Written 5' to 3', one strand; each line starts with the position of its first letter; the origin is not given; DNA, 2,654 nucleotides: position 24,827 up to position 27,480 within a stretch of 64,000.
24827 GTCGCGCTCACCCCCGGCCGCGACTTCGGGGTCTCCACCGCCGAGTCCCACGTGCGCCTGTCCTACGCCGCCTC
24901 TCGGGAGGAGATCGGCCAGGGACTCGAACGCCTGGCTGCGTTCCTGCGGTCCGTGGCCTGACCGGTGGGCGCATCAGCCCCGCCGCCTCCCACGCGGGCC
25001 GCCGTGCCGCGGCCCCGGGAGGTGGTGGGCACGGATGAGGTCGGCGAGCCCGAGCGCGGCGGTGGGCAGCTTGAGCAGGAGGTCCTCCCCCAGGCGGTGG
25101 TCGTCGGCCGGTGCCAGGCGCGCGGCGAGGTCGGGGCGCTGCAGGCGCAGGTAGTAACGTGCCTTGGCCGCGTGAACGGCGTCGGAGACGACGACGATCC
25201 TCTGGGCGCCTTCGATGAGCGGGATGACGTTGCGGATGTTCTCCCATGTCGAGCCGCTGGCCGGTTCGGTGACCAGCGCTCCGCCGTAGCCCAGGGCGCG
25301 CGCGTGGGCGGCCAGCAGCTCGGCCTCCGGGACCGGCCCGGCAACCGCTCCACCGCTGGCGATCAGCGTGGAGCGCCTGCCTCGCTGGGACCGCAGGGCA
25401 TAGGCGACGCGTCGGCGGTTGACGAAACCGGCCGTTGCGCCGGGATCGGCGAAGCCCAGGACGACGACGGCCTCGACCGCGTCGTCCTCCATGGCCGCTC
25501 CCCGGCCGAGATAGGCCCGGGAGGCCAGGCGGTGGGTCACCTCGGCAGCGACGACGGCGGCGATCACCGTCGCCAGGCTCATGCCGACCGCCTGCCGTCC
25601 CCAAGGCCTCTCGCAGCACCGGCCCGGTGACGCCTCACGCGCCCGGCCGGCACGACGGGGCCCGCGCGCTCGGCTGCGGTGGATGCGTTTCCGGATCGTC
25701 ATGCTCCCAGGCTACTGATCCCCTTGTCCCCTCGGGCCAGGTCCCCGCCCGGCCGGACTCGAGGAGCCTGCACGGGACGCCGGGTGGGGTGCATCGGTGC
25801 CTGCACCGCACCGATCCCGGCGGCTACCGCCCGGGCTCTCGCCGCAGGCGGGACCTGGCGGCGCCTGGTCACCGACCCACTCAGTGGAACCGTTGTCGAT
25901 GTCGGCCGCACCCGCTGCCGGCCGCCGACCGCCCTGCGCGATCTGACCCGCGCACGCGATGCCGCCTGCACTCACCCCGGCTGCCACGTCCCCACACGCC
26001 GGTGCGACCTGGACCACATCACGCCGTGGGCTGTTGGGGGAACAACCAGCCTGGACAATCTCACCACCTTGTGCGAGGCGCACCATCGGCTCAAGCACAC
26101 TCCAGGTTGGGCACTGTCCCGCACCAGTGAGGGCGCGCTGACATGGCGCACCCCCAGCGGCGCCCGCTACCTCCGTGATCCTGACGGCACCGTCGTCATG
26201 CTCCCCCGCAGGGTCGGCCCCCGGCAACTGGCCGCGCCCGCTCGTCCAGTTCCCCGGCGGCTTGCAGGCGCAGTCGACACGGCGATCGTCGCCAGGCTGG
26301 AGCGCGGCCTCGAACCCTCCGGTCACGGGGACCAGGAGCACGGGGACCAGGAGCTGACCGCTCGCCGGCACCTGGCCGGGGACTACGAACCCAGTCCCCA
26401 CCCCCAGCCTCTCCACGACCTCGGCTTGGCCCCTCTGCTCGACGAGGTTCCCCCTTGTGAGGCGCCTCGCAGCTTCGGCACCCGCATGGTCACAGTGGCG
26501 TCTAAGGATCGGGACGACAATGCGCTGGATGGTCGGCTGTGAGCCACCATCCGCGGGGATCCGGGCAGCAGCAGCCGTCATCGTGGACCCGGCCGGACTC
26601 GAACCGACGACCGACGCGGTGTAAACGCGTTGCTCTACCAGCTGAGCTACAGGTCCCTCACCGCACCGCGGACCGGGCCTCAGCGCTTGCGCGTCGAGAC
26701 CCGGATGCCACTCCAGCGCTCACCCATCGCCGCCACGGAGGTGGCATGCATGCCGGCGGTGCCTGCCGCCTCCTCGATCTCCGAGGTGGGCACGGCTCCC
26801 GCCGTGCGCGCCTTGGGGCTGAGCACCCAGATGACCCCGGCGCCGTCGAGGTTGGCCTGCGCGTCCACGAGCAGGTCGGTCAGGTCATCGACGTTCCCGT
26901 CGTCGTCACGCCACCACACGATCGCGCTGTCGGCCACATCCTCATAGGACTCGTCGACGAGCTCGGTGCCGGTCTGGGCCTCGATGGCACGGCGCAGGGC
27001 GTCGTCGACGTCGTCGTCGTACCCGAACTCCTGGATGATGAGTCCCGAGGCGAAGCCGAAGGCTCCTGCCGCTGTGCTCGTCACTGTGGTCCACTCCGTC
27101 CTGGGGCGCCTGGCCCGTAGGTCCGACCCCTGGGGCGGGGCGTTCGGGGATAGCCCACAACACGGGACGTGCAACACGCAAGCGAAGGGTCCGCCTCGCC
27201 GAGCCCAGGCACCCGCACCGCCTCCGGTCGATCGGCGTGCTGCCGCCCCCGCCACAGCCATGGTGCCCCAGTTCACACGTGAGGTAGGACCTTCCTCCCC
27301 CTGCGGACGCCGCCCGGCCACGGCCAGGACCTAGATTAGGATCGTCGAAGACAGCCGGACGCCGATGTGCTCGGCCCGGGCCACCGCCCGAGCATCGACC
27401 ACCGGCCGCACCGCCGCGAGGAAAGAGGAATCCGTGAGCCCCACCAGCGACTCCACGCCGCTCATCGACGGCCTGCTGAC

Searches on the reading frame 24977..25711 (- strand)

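Call 20: search_protein_families(library=pfam, proteins=[window:24977-25711:-], max_evalue=0.01)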
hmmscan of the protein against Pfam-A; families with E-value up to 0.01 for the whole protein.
window:24977-25711:- (245 aa): 1 family
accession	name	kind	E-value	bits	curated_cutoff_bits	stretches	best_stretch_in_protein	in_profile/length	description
PF02698.23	DUF218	-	2.7e-18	66.6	27.6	1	80-196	1-105/133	DUF218 domain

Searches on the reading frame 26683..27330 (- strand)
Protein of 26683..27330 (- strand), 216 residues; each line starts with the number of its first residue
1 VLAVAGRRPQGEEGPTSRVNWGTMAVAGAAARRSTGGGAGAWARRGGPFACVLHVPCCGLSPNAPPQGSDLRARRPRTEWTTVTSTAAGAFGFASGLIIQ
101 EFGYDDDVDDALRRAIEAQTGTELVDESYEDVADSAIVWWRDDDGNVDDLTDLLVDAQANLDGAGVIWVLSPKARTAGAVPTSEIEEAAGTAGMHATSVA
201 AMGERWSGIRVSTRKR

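Call 20: search_protein_families(library=pfam, proteins=[window:26683-27330:-], max_evalue=0.01)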
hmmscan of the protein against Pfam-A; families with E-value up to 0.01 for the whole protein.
window:26683-27330:- (216 aa): 1 family
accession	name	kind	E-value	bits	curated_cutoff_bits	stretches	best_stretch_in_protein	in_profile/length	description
PF11253.13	DUF3052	-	4.1e-45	153.2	22.7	1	90-215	3-125/125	Protein of unknown function (DUF3052)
